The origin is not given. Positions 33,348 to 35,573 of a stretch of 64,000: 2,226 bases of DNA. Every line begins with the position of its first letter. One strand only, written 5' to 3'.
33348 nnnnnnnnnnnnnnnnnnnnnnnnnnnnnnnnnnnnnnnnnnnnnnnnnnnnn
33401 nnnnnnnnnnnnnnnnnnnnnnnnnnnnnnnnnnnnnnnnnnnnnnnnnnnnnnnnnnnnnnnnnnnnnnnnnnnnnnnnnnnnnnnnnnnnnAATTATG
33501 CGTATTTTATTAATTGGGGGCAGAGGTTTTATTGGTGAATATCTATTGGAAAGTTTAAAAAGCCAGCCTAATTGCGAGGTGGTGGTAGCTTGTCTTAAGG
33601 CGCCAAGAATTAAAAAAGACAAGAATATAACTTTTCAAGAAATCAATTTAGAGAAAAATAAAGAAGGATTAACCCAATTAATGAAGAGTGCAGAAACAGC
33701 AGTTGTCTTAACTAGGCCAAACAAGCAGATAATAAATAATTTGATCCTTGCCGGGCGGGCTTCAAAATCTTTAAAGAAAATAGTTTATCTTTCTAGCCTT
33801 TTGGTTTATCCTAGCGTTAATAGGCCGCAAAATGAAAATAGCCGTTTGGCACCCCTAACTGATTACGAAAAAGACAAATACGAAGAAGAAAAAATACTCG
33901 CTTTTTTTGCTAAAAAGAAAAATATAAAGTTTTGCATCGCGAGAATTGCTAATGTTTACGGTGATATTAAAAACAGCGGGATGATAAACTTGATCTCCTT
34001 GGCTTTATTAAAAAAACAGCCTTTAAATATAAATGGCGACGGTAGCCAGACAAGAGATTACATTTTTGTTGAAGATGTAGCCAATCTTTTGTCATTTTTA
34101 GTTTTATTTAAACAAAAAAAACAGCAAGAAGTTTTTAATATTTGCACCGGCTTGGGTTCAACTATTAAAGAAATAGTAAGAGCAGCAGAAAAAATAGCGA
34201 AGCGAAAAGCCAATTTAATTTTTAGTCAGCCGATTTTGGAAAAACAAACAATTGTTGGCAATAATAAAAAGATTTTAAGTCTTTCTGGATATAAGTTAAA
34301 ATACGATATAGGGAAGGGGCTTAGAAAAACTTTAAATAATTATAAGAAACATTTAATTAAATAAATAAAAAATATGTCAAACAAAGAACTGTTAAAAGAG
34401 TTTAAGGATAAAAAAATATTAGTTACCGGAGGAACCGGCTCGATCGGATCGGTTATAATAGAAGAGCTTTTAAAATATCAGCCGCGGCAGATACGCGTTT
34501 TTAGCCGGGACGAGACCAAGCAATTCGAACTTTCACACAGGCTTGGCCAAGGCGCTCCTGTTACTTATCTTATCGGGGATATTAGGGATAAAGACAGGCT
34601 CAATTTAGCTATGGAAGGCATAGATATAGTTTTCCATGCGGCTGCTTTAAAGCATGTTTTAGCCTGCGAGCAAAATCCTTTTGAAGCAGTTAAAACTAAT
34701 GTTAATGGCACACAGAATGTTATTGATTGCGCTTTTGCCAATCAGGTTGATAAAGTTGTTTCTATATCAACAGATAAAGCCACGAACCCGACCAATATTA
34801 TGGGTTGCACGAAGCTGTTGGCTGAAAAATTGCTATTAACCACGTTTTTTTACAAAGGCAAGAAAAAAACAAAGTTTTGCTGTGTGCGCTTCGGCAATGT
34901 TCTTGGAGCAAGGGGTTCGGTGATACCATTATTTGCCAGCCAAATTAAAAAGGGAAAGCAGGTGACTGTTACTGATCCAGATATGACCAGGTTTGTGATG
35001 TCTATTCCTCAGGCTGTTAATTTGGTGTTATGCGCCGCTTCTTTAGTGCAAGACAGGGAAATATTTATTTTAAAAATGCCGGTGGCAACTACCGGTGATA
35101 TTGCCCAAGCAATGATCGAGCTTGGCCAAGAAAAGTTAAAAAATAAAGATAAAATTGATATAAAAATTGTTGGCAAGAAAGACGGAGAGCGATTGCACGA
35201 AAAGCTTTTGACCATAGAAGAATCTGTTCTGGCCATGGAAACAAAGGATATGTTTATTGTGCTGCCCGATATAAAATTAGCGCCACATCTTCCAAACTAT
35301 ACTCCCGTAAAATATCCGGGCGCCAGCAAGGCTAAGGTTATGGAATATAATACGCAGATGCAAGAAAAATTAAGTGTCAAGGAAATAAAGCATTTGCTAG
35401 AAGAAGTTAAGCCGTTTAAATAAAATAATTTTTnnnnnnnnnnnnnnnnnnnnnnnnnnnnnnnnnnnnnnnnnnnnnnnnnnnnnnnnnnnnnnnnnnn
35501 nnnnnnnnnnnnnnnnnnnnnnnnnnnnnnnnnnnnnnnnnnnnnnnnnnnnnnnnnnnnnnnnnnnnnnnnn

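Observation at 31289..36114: Complete CMP-nonulosonic acid (sialic/legionaminic/pseudaminic-like) biosynthesis set in a streamlined, likely CPR-type genome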

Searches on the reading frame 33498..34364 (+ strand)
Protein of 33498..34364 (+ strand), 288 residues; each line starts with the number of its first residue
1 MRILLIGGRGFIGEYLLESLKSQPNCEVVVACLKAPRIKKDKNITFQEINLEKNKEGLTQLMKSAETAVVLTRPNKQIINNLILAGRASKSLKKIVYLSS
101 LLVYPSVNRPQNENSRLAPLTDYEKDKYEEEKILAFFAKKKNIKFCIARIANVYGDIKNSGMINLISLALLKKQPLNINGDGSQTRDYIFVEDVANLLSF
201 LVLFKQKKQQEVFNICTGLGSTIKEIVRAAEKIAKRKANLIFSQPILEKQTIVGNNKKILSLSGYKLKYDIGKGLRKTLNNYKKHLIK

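Call 3: search_protein_families(library=pfam, proteins=[window:33498-34364:+])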
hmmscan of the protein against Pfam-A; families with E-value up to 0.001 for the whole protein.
window:33498-34364:+ (288 aa): 7 families
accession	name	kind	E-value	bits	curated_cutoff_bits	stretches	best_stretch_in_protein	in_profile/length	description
PF01370.27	Epimerase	-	5.4e-29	101.7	20.9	1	3-216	1-240/240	NAD dependent epimerase/dehydratase family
PF16363.11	GDP_Man_Dehyd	-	2.1e-15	57.5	27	1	87-236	114-268/332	GDP-mannose 4,6 dehydratase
PF04321.23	RmlD_sub_bind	-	3.8e-09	36.5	27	1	1-207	1-202/287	RmlD substrate binding domain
PF07993.18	NAD_binding_4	-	3.5e-05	23.5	20.1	0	115-167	169-220/258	Male sterility protein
PF13460.12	NAD_binding_10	-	6.1e-05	23.4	27.2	1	7-149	1-142/184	NAD(P)H-binding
PF01073.25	3Beta_HSD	-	7.7e-05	22.3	22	0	5-198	2-227/280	3-beta hydroxysteroid dehydrogenase/isomerase family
PF03435.24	Sacchrp_dh_NADP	-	0.00012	22.9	25.1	1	3-70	1-73/129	Saccharopine dehydrogenase NADP binding domain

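Call 4: search_protein_families(library=ncbifam, proteins=[window:33498-34364:+])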
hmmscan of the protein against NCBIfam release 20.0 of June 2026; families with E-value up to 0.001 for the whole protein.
window:33498-34364:+ (288 aa): 15 families
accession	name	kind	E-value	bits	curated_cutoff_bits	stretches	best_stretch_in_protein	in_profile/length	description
TIGR01181.1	dTDP_gluc_dehyt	equivalog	2.3e-20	72.9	365.1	1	81-285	106-314/321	dTDP-glucose 4,6-dehydratase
TIGR01179.1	galE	equivalog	7.1e-19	67.8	262.3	1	3-271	2-314/332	UDP-glucose 4-epimerase GalE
TIGR02197.1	heptose_epim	equivalog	3.9e-13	49.3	274.6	1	3-239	1-265/316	ADP-glyceromanno-heptose 6-epimerase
NF011728.1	PRK15181.1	equivalog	3.6e-12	46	760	1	73-283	115-338/348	Vi polysaccharide biosynthesis UDP-N-acetylglucosaminuronic acid C-4 epimerase TviC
NF047922.1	GDPFucSynFcl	equivalog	4.8e-12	45.9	500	1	2-284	4-303/308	GDP-L-fucose synthase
TIGR01777.1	yfcH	hypoth_equivalog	1.9e-09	37.5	207.35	1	3-259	1-264/292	TIGR01777 family oxidoreductase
TIGR04180.1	EDH_00030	hypoth_equivalog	3.2e-09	36.3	475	1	83-269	105-296/297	NAD-dependent 4,6-dehydratase LegB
NF007582.0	PRK10217.1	equivalog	4.4e-08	32.6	698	1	113-218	150-254/355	dTDP-glucose 4,6-dehydratase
NF007490.0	PRK10084.1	subfamily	5.9e-08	32.1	649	1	113-217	157-260/361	dTDP-glucose 4,6-dehydratase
TIGR01746.1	Thioester-redct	subfamily_domain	7.1e-07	28.8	213.35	0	88-217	124-263/371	thioester reductase domain-containing protein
NF008360.0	PRK11150.1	equivalog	7.7e-06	25.3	452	1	97-236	113-256/310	ADP-glyceromanno-heptose 6-epimerase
NF047837.1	UDPAcbARedWbcJ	equivalog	2.9e-05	23.1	500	1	1-225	1-206/372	UDP-2-acetamido-2,6-beta-L-arabino-hexul-4-ose reductase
NF007956.0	PRK10675.1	subfamily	4.6e-05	22.7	394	0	180-242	225-288/338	UDP-glucose 4-epimerase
TIGR01214.1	rmlD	equivalog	0.00013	21.1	224.05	0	2-197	1-192/285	dTDP-4-dehydrorhamnose reductase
NF050030.1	thlkprotThyD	equivalog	0.00073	18.8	400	0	1-34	1-34/305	thylakoid membrane protein ThyD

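Call 16: search_solved_structures(query=window:33498-34364:+, max_evalue=1e-8)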
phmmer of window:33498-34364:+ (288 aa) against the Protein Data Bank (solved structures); distinct sequences matched with E-value up to 1e-8: 21.
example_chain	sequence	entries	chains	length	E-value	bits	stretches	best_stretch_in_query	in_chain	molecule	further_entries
4zrm_A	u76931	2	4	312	3.1e-23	85.9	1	1-285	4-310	UDP-glucose 4-epimerase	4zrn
6wjb_A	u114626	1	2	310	3.7e-15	59.4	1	79-236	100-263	NAD-dependent epimerase/dehydratase family protein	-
6wj9_A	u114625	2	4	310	3.5e-14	56.2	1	80-236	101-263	NAD-dependent epimerase/dehydratase family protein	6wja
3m2p_A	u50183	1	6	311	1.7e-13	54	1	2-246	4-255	UDP-N-acetylglucosamine 4-epimerase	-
6zl6_A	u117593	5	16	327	1.7e-13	54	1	84-278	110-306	Epimerase domain-containing protein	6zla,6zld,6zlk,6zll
6zlj_A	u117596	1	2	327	6.2e-13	52.1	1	84-278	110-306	Epimerase domain-containing protein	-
6bwl_A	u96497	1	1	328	1.5e-12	50.9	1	94-279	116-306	Pal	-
6kv9_A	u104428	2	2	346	2.2e-12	50.4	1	89-276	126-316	MoeE5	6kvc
2p5u_A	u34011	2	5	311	1.1e-11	48.1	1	1-283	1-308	UDP-glucose 4-epimerase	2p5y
8rdg_A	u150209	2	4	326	1.3e-11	47.8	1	65-229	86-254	SDR family NAD(P)-dependent oxidoreductase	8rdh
8rdi_A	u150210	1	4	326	4.7e-11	46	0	65-229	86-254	SDR family NAD(P)-dependent oxidoreductase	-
2hun_A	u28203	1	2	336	6.4e-11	45.5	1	93-284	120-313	336aa long hypothetical dTDP-glucose 4,6-dehydratase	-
7k3p_A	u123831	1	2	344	1.5e-10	44.3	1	56-273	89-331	UDP-glucose 4-epimerase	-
2pk3_A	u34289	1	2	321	2.2e-10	43.8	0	108-284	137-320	GDP-6-deoxy-D-lyxo-4-hexulose reductase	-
6dnt_A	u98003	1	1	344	3.1e-10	43.3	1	3-228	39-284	NAD-dependent epimerase/dehydratase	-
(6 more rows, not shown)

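Call 60: find_homologous_proteins(query=window:33498-34364:+, max_evalue=1e-10)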
Query window:33498-34364:+ (288 aa): 186 proteins with E <= 1e-10 among 2700 candidates; the best 120 are listed.
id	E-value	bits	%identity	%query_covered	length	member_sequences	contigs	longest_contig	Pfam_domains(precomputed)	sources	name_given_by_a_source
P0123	3.8e-178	608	100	100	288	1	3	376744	PF04321.24,PF16363.12,PF01370.28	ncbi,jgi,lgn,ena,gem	-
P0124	1.2e-83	299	52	98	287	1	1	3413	PF16363.12,PF01073.26,PF01370.28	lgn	-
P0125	6.7e-83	296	51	98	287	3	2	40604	PF16363.12,PF01073.26,PF07993.19,PF01370.28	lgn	-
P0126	1.6e-82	295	51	98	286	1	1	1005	PF16363.12,PF01073.26,PF07993.19,PF13460.13,PF01370.28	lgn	-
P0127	8.3e-78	280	49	99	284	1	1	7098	PF16363.12,PF01073.26,PF07993.19,PF13460.13,PF01370.28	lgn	-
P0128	6.5e-76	273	43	99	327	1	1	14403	PF04321.24,PF16363.12,PF01370.28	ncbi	ncbi:MAG: NAD(P)-dependent oxidoreductase [Patescibacteria group bacterium]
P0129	8.7e-74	266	44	99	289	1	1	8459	PF16363.12,PF01073.26,PF01370.28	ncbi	ncbi:MAG: NAD-dependent epimerase/dehydratase family protein [Patescibacteria group bacterium]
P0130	1.6e-73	266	47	97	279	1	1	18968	PF16363.12,PF01073.26,PF13460.13,PF01370.28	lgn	-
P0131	3.6e-73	264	48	98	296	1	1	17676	PF16363.12,PF01073.26,PF07993.19,PF01370.28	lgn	-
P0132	8.7e-73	263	46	99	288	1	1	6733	PF04321.24,PF16363.12,PF01370.28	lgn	-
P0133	1.9e-70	255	48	96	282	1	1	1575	PF16363.12,PF01370.28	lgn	-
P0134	2.7e-70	255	46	99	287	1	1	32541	PF04321.24,PF16363.12,PF05368.20,PF01073.26,PF07993.19,PF01370.28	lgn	-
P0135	8.5e-70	253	47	99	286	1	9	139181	PF16363.12,PF01370.28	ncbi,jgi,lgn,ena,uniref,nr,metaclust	ncbi:MAG: NAD-dependent epimerase/dehydratase [Candidatus Magasanikbacteria bacterium GW2011_GWC2_41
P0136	1.2e-69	253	45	99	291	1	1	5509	PF04321.24,PF16363.12,PF07993.19,PF01370.28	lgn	-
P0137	1.0e-68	250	45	98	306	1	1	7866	PF16363.12,PF07993.19,PF01370.28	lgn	-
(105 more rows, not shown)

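Call 67: predict_structure(alignment_id=A2)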
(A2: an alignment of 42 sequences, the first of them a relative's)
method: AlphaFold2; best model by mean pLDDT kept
length: 288 residues; sequences in the alignment: 42
mean_pLDDT: 95.3   pTM: 0.92
mean pLDDT of the five models: 95.3, 95.2, 94.4, 94.3, 93.8
residues with pLDDT >= 90: 260; 70-90: 25; 50-70: 3; < 50: 0
segments of 3 or more residues with pLDDT < 50: none
pLDDT, mean of each block of 10 residues (from residue 1): 93 95 92 83 92 93 98 96 97 99 98 98 97 99 99 93 95 94 97 98 98 98 98 97 94 99 98 96 80
secondary structure, 60 per line:
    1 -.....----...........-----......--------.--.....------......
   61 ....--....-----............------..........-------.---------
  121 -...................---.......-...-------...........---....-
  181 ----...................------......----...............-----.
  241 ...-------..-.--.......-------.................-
elements in order: E2-6 H11-21 E27-32 E44-48 H55-64 E67-70 H76-87 E94-100 H122-140 E144-150 E152-154 H162-172 E176-179 E185-190 H191-203 E210-215 E220-222 H223-234 E240-243 H257-263 H271-287

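Call 70: fold_search(model_id=the predicted structure, library=pdb)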
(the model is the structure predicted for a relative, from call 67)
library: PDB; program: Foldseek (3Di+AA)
matches with E <= 10: 1760; with E <= 0.001: 717
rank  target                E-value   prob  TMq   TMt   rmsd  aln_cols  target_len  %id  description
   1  4zrm_B                1.8e-22  1.00  0.86  0.81   3.1       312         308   24  Crystal Structure of UDP-Glucose 4-Epimerase (TM0509) from Hyperthermophilic Eubacterium Thermotoga maritima (released 2015-09-16)
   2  4zrn_A                3.9e-22  1.00  0.86  0.81   3.1       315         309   23  Crystal Structure of UDP-Glucose 4-Epimerase (TM0509) with UDP-glucose from Hyperthermophilic Eubacterium Thermotoga M (released 2015-09-16)
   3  8rdi_A                6.5e-22  1.00  0.88  0.80   2.9       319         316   22  Crystal structure of UDP-galactose 4-epimerase from Pyrococcus horikoshii containing Y145F mutation and with bound NAD (released 2024-12-18)
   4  4zrm_A                7.3e-22  1.00  0.83  0.78   3.4       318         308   23  Crystal Structure of UDP-Glucose 4-Epimerase (TM0509) from Hyperthermophilic Eubacterium Thermotoga maritima (released 2015-09-16)
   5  6kv9                  9.7e-22  1.00  0.89  0.86   2.6       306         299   21  MoeE5 in complex with UDP-glucuronic acid and NAD (released 2019-11-13)
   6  8wxk_B                2.2e-21  1.00  0.85  0.76   3.3       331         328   21  Crystal Structure of UDP-Glucose 4-Epimerase (all4713) with UDP-glucose and NAD from Nostoc sp. PCC 7120 (released 2024-10-30)
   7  6bi4_A                2.3e-21  1.00  0.87  0.81   2.8       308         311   21  2.9 Angstrom Resolution Crystal Structure of dTDP-Glucose 4,6-dehydratase (rfbB) from Bacillus anthracis str. Ames in  (released 2017-11-08)
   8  2hun_B                2.6e-21  1.00  0.87  0.78   3.0       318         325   20  Crystal structure of hypothetical protein PH0414 from Pyrococcus horikoshii OT3 (released 2007-01-26)
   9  6bi4_B                3.0e-21  1.00  0.86  0.80   2.8       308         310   21  2.9 Angstrom Resolution Crystal Structure of dTDP-Glucose 4,6-dehydratase (rfbB) from Bacillus anthracis str. Ames in  (released 2017-11-08)
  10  6zlk_A                3.2e-21  1.00  0.88  0.81   3.9       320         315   23  Equilibrium Structure of UDP-Glucuronic acid 4-epimerase from Bacillus cereus in complex with UDP-Glucuronic acid/UDP- (released 2020-07-29)
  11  2pk3_A                4.3e-21  1.00  0.87  0.81   2.8       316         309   19  Crystal Structure of a GDP-4-keto-6-deoxy-D-mannose reductase (released 2008-03-25)
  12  8rdg_A                4.5e-21  1.00  0.87  0.80   3.0       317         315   23  Crystal structure of UDP-galactose 4-epimerase from Pyrococcus horikoshii with bound NAD (released 2024-12-18)
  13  2p5u_A                6.3e-21  1.00  0.87  0.81   2.8       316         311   23  Crystal structure of Thermus thermophilus HB8 UDP-glucose 4-epimerase complex with NAD (released 2007-04-17)
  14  8rdh_A                7.5e-21  1.00  0.88  0.80   3.2       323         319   23  Crystal structure of UDP-galactose 4-epimerase from Pyrococcus horikoshii with bound NAD and GDP-L-fucose (released 2024-12-18)
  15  6kvc                  1.3e-20  1.00  0.89  0.86   2.6       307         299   21  MoeE5 in complex with UDP-glucose and NAD (released 2019-11-13)
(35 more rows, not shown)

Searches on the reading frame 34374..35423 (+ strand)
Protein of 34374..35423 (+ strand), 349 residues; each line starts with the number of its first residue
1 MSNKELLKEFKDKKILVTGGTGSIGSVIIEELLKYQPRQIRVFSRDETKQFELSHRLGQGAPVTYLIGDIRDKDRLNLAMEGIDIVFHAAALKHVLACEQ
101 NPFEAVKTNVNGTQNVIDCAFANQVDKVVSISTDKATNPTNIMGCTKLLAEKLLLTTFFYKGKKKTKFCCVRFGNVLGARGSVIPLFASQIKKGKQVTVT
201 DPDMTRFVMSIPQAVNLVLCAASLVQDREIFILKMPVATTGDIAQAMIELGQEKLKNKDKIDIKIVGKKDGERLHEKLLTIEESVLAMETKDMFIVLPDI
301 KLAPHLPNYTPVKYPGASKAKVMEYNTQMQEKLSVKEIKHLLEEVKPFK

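Call 3: search_protein_families(library=pfam, proteins=[window:34374-35423:+])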
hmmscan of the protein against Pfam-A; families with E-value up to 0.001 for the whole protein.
window:34374-35423:+ (349 aa): 12 families
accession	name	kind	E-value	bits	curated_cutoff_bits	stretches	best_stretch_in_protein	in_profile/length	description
PF02719.21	Polysacc_synt_2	-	6.2e-105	351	20.2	1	15-296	1-291/293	Polysaccharide biosynthesis protein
PF01370.27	Epimerase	-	2e-27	96.6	20.9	1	15-217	1-220/240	NAD dependent epimerase/dehydratase family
PF01073.25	3Beta_HSD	-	1.8e-22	80.1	22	1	16-138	1-121/280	3-beta hydroxysteroid dehydrogenase/isomerase family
PF16363.11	GDP_Man_Dehyd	-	1.6e-16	61.2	27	1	16-135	1-131/332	GDP-mannose 4,6 dehydratase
PF07993.18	NAD_binding_4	-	4.1e-12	46.2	20.1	2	73-139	80-142/258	Male sterility protein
PF13460.12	NAD_binding_10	-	6.6e-12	46.1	27.2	1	19-138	1-103/184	NAD(P)H-binding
PF04321.23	RmlD_sub_bind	-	7.6e-12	45.3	27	1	14-200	2-176/287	RmlD substrate binding domain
PF05368.20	NmrA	-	3.7e-10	40.3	27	1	12-253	2-205/298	NmrA-like family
PF08659.16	KR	-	2.5e-07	31.2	22.6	1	15-132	3-135/180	KR domain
PF01488.26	Shikimate_DH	-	1.4e-06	28.9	24.3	1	5-130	5-122/138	Shikimate / quinate 5-dehydrogenase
PF03807.23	F420_oxidored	-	1.9e-05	25.6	21.6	0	20-94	6-71/94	NADP oxidoreductase coenzyme F420-dependent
PF00106.31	adh_short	-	0.00014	21.8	26.6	1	13-121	1-120/195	short chain dehydrogenase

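Call 4: search_protein_families(library=ncbifam, proteins=[window:34374-35423:+])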
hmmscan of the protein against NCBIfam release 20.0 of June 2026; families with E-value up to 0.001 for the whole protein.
window:34374-35423:+ (349 aa): 38 families (the best 25 are shown)
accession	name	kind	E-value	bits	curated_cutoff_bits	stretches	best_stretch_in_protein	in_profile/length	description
TIGR03589.1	PseB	equivalog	4.2e-97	325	407.75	1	10-328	2-309/324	UDP-N-acetylglucosamine 4,6-dehydratase (inverting)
TIGR04130.1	FnlA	equivalog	2.9e-83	279.6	730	1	10-343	2-326/337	UDP-N-acetylglucosamine 4,6-dehydratase/5-epimerase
TIGR03466.1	HpnA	hypoth_equivalog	5.3e-18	65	367.65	1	14-134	2-114/327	hopanoid-associated sugar epimerase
TIGR04180.1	EDH_00030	hypoth_equivalog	1.9e-17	63.3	475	1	15-135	1-123/297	NAD-dependent 4,6-dehydratase LegB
TIGR02622.1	CDP_4_6_dhtase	equivalog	5.8e-17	61.9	278.45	1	10-137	2-133/352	CDP-glucose 4,6-dehydratase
TIGR01179.1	galE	equivalog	2e-15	56.5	262.3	1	14-180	1-180/332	UDP-glucose 4-epimerase GalE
NF042423.1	oxyalk_red_Shew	equivalog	4.8e-14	52.1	580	1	12-137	8-122/331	2-alkyl-3-oxoalkanoate reductase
NF041293.1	G6PDh_Azf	equivalog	7.6e-14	51.7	400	1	12-136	2-118/252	NAD-dependent glucose-6-phosphate dehydrogenase Azf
NF042422.1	oxyalk_red_OleD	equivalog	2.1e-13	50.3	580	1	14-137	2-114/329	2-alkyl-3-oxoalkanoate reductase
TIGR01181.1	dTDP_gluc_dehyt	equivalog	1.7e-11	43.8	365.1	1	14-135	1-127/321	dTDP-glucose 4,6-dehydratase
NF052578.1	StrlDmthSdmBMthl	equivalog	2.7e-10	40.5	600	1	15-135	3-115/328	sterol demethylase protein SdmB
TIGR02197.1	heptose_epim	equivalog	3.3e-10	39.6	274.6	1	15-181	1-175/316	ADP-glyceromanno-heptose 6-epimerase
NF005539.0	PRK07201.1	equivalog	3.7e-10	39.2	549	1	15-128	3-122/657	SDR family oxidoreductase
NF007956.0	PRK10675.1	subfamily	3.8e-10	39.4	394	1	14-132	2-123/338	UDP-glucose 4-epimerase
TIGR01214.1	rmlD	equivalog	1.8e-08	33.9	224.05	1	14-134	1-101/285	dTDP-4-dehydrorhamnose reductase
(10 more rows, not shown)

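Call 12: search_solved_structures(query=window:34374-35423:+, max_evalue=1e-20)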
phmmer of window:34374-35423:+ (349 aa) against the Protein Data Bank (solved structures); distinct sequences matched with E-value up to 1e-20: 11.
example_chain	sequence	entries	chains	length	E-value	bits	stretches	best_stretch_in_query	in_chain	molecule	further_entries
6bwc_A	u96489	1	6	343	9e-86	291.4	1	10-342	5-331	Polysaccharide biosynthesis protein CapD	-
4j2o_A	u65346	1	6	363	6.6e-73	249.1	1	10-343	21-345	UDP-N-acetylglucosamine 4,6-dehydratase/5-epimerase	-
3vvb_A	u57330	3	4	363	1.6e-71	244.6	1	10-342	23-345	CapE | Capsular polysaccharide synthesis enzyme Cap8E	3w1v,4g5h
3vvc_A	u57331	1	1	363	5.6e-71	242.8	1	10-342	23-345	Capsular polysaccharide synthesis enzyme Cap8E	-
2gn4_A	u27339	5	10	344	1.1e-68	235.3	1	12-327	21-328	UDP-GlcNAc C6 dehydratase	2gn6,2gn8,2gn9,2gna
5bju_A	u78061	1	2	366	3.6e-52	181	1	10-294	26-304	WlaL protein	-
5bjw_A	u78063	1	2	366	1.2e-51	179.2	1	10-294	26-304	WlaL protein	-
5bjx_A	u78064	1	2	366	1.8e-51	178.7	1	10-294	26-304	WlaL protein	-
5bjy_A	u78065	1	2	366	2.1e-51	178.4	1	10-294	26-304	WlaL protein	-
5bjv_A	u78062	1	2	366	1.1e-50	176.1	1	10-294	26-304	WlaL protein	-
4tqg_A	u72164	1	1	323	9.7e-38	133.6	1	9-300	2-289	Putative dTDP-d-glucose 4 6-dehydratase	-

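Call 21: list_cluster_members(proteins=[P0001, window:34374-35423:+, window:30415-31284:+])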
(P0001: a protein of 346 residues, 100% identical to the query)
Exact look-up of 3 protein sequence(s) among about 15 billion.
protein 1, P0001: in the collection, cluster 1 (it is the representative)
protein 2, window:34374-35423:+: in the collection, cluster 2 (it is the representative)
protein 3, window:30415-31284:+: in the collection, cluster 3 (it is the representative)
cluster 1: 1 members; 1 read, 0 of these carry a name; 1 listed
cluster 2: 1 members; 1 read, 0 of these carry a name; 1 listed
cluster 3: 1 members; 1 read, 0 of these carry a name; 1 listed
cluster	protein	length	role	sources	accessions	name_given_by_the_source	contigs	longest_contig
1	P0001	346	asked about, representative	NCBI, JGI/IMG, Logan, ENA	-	-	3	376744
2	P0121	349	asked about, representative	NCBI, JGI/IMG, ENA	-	-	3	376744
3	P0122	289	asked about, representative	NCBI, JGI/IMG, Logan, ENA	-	-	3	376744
